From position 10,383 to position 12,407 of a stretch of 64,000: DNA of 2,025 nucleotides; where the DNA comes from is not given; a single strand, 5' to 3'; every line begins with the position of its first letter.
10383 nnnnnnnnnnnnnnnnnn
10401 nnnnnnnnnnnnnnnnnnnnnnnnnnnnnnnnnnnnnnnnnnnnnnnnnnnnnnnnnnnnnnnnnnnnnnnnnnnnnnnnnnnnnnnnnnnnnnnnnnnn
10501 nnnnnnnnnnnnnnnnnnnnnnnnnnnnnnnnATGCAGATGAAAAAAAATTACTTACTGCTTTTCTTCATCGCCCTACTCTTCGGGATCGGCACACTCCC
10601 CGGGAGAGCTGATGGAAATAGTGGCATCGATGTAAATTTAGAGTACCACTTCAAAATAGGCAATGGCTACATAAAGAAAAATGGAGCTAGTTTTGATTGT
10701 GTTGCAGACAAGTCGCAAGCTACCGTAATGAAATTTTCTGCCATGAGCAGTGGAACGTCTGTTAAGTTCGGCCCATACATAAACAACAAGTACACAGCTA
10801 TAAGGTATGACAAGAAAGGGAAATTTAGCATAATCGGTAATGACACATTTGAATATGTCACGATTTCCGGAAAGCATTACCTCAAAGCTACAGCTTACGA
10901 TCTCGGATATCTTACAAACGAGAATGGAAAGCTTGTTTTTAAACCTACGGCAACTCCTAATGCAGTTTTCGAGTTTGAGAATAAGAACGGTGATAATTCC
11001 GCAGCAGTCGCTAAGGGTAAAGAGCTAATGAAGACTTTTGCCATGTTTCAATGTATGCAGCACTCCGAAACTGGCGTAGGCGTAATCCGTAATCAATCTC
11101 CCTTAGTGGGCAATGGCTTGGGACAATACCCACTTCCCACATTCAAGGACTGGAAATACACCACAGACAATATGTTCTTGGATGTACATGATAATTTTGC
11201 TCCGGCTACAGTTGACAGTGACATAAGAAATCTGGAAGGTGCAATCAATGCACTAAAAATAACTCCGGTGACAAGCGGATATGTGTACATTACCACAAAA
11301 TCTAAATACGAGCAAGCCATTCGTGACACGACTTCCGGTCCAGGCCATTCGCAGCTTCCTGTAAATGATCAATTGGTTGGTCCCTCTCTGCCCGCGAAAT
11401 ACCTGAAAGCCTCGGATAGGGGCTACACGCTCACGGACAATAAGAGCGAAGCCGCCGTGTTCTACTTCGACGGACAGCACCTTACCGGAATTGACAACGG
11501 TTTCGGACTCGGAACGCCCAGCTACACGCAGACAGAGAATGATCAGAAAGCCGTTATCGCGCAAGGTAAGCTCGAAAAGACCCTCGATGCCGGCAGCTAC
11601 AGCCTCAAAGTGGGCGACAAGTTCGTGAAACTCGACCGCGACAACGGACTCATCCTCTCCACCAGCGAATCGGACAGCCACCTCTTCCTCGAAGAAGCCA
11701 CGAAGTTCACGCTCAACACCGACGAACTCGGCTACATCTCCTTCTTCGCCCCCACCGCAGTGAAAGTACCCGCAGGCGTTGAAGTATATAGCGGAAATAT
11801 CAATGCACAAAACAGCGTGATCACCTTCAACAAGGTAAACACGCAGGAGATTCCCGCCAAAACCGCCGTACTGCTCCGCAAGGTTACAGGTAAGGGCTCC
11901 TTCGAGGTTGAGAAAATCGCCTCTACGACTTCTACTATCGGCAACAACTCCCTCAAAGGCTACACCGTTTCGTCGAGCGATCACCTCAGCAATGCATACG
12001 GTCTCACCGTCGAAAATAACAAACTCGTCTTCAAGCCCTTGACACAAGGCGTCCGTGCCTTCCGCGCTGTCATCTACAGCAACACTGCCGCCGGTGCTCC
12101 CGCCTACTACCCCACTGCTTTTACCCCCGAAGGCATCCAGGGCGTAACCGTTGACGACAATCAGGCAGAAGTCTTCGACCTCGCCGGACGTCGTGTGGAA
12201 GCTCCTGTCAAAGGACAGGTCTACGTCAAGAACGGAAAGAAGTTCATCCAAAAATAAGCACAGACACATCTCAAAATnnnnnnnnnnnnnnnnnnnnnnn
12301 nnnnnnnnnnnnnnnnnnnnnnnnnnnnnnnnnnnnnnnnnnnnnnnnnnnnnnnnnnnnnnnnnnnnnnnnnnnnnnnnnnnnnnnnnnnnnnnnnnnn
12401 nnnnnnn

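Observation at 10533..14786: Tandemly duplicated two-gene cassette: T9SS cargo protein plus a conserved small acidic ORF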

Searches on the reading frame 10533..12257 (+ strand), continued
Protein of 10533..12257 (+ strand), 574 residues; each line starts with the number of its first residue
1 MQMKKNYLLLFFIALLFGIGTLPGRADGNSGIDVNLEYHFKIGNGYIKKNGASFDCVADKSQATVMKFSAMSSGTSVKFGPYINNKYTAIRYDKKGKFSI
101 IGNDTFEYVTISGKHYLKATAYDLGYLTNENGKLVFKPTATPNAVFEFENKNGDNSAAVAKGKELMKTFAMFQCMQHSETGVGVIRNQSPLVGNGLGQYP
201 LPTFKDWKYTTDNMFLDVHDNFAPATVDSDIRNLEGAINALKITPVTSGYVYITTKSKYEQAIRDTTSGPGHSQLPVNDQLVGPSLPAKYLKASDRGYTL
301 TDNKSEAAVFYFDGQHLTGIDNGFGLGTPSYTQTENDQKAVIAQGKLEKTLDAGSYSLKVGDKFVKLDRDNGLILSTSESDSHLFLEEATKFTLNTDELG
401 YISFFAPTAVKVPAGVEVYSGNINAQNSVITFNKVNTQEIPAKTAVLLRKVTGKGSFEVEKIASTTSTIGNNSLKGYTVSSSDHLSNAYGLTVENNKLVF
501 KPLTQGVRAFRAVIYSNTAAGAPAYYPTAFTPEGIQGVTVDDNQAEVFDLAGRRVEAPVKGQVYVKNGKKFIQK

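Call 98: search_dna_similar(query=L058:4097-4696:+, collection=plasmids, mode=protein, max_evalue=0.001, max_rows=15)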
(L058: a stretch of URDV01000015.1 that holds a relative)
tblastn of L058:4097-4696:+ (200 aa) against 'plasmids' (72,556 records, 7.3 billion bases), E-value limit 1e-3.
No match.
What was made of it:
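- Tried and rejected: Annotated examples on plasmids. tblastn found none (call 98).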

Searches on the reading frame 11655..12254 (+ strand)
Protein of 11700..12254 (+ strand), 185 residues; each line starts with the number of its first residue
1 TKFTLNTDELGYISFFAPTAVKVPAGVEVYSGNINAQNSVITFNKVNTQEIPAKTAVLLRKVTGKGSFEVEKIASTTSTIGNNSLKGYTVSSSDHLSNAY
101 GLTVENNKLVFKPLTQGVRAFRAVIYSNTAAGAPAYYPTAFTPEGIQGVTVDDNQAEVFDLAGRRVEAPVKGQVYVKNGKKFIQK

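Call 49: search_solved_structures(query=window:11700-12254:+, max_evalue=10, show_alignments=3)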
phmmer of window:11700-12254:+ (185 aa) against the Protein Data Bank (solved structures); distinct sequences matched with E-value up to 10: 4.
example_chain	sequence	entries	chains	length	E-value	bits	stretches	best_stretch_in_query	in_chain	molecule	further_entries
4kca_A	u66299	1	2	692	0.003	20.4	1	78-183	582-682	Endo-1,5-alpha-L-arabinanase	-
1gq2_A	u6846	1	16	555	0.29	14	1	100-154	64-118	MALIC ENZYME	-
5fjq_A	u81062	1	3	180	0.35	13.7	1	36-146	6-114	CARBOHYDRATE BINDING PROTEIN, PUTATIVE, CPB33A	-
5f75_A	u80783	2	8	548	1.4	11.8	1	118-165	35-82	Thiocyanate dehydrogenase | Uncharacterized protein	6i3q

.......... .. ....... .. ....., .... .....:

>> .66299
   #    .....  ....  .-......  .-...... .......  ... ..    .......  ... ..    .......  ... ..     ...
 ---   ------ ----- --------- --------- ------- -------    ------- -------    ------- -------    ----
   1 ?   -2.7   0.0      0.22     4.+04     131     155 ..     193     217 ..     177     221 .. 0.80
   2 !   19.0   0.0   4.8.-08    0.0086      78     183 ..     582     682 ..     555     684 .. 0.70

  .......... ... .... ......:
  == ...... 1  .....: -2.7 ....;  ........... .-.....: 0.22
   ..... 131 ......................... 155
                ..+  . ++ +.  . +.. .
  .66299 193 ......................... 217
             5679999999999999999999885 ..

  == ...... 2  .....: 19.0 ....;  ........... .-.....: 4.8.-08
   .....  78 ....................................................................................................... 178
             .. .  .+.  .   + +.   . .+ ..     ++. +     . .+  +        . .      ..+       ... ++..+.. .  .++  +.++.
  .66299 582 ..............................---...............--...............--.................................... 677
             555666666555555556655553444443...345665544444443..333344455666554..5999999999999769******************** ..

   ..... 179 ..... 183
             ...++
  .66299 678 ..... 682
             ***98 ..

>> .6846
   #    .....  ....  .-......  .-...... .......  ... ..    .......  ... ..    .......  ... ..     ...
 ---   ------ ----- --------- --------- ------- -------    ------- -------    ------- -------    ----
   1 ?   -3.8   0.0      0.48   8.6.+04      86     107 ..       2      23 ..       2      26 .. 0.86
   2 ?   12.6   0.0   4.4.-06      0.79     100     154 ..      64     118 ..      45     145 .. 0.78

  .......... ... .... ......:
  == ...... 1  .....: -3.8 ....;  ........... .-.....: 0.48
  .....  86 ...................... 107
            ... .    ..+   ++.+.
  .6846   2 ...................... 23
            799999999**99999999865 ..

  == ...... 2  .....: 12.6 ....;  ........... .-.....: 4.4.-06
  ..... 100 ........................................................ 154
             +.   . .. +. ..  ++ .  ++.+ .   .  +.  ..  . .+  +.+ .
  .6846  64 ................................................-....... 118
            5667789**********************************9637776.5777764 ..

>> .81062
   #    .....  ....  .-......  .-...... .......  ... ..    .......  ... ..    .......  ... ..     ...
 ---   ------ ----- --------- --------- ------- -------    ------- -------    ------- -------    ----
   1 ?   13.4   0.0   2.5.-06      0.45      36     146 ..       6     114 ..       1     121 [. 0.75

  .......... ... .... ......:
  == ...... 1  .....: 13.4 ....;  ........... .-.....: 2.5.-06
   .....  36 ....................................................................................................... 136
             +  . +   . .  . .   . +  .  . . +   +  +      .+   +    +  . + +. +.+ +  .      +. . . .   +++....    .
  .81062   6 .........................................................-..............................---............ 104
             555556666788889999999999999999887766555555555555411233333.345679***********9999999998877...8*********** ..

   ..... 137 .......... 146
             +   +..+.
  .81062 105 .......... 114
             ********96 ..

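Call 69: find_homologous_proteins(query=A4, max_evalue=0.00001)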
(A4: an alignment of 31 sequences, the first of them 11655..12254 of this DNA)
Query A4 (31 sequences) (200 aa, profile of the alignment): 41 proteins with E <= 0.00001 among 3905 candidates.
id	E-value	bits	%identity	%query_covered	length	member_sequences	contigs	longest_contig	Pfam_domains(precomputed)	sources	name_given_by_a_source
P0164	1.6e-50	190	94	100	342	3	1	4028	-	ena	-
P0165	2.8e-50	189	99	100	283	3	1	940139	-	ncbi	-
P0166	2.0e-49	187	64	100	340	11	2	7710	-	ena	-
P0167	2.1e-49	187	63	100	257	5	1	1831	-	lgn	-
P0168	3.3e-49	186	97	100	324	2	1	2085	-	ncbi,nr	ncbi:MAG: hypothetical protein HXL29_05595 [Prevotellaceae bacterium]|nr:hypothetical protein [Prevo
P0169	3.3e-49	186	98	100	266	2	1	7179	-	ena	-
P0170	5.1e-49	185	86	100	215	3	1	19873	-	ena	-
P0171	8.1e-49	185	86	100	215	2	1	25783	-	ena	-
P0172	1.1e-48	184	91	100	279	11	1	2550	-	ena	-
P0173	1.5e-48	184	64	100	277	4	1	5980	-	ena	-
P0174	1.8e-48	183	95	100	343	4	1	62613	-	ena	-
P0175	2.1e-48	183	97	100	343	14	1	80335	-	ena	-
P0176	3.3e-48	183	85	100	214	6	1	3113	-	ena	-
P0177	4.4e-48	182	97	100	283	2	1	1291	-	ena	-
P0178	6.3e-48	182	86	100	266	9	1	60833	-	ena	-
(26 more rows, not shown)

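Call 74: predict_structure(alignment_id=A7)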
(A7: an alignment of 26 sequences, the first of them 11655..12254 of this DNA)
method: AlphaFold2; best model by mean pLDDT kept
length: 200 residues; sequences in the alignment: 26
mean_pLDDT: 73.4   pTM: 0.66
mean pLDDT of the five models: 73.4, 73.1, 72.2, 70.1, 68.0
residues with pLDDT >= 90: 34; 70-90: 113; 50-70: 20; < 50: 33
segments of 3 or more residues with pLDDT < 50: 1-13, 145-147, 154-170
pLDDT, mean of each block of 10 residues (from residue 1): 42 62 88 91 88 78 92 86 85 81 76 81 79 79 59 43 29 74 79 78
secondary structure, 60 per line:
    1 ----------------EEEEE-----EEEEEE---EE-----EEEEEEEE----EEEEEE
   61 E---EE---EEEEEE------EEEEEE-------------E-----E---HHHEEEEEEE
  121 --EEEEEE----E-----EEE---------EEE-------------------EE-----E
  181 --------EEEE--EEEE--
elements in order: E17-21 E27-32 E43-50 E55-61 E70-75 E82-87 E114-120 E123-128 E139-141 E151-153 E189-192 E195-198
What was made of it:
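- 11694..12086 (+): Module X of cargo A (residues ~388-518): a ~130-aa beta-sandwich immediately before the CTD cleavage linker. Its presence predicts the small ORF. AF2 model with pLDDT 80-90 over this stretch (call 74).
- Module X sits next to the attachment site (call 74).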

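Call 76: fold_search(model_id=the predicted structure, library=pdb)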
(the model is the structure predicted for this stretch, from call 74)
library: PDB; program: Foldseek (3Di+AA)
matches with E <= 10: 691; with E <= 0.001: 0
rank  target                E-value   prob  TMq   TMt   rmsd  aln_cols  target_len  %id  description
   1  1xb9_E                5.8e-02  0.11  0.11  0.17  12.1        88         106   14  The structure and function of Xenopus NO38-core, a histone chaperone in the nucleolus (released 2004-12-21)
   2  3r50_B                1.0e-01  0.09  0.15  0.18  11.9       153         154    9  Structure analysis of a wound-inducible lectin ipomoelin from sweet potato (released 2012-03-28)
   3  8as5_E                1.2e-01  0.23  0.16  0.25   7.7        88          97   14  CryoEM structure of the human Nucleophosmin 1 core (released 2023-02-15)
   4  1nzc_A                1.4e-01  0.41  0.20  0.21   7.3        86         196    9  The high resolution structures of RmlC from Streptococcus suis in complex with dTDP-D-xylose (released 2003-06-24)
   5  8as5_B                1.5e-01  0.15  0.15  0.24   8.8        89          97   13  CryoEM structure of the human Nucleophosmin 1 core (released 2023-02-15)
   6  1xb9_A                1.5e-01  0.08  0.11  0.16  12.1        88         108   14  The structure and function of Xenopus NO38-core, a histone chaperone in the nucleolus (released 2004-12-21)
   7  1xe0_J                1.7e-01  0.11  0.13  0.21  11.9        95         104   15  The structure and function of Xenopus NO38-core, a histone binding chaperone in the nucleolus (released 2004-12-21)
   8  7amv_G                1.8e-01  0.04  0.10  0.12  19.6       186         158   12  Atomic structure of the poxvirus transcription pre-initiation complex in the initially melted state (released 2021-10-06)
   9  1xe0_E                2.1e-01  0.07  0.11  0.16  13.3       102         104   18  The structure and function of Xenopus NO38-core, a histone binding chaperone in the nucleolus (released 2004-12-21)
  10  7an4_C                2.4e-01  0.38  0.21  0.23  14.6       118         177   11  MlghB, GDP-mannoheptose C3,5 epimerase from Campylobacter jejuni complex with GDP-mannose (released 2020-10-21)
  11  4n8m_B                2.6e-01  0.06  0.11  0.17  11.7        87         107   15  Structural polymorphism in the N-terminal oligomerization domain of NPM1 (released 2014-03-12)
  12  7an4_D                2.9e-01  0.47  0.22  0.24  14.4       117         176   10  MlghB, GDP-mannoheptose C3,5 epimerase from Campylobacter jejuni complex with GDP-mannose (released 2020-10-21)
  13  1dzr_A                3.0e-01  0.38  0.22  0.23   8.1        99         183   13  RmlC from Salmonella typhimurium (released 2000-04-18)
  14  8dak_B                3.2e-01  0.38  0.22  0.24  13.7       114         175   10  Crystal structure of the GDP-D-glycero-4-keto-d-lyxo-heptose-3-epimerase from Campylobacter jejuni, serotype HS:3 (released 2022-06-22)
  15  7m14_F                3.2e-01  0.30  0.21  0.23   7.7        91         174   12  x-ray structure of cj1430 in the presence of GDP, a GDP-D-glycero-4-keto-D-lyxo-heptose-3,5-epimerase from campylobact (released 2021-03-24)
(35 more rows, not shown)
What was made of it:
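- Tried and rejected: Known fold for module X. Foldseek against PDB gave nothing at E<1e-3 (call 76).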
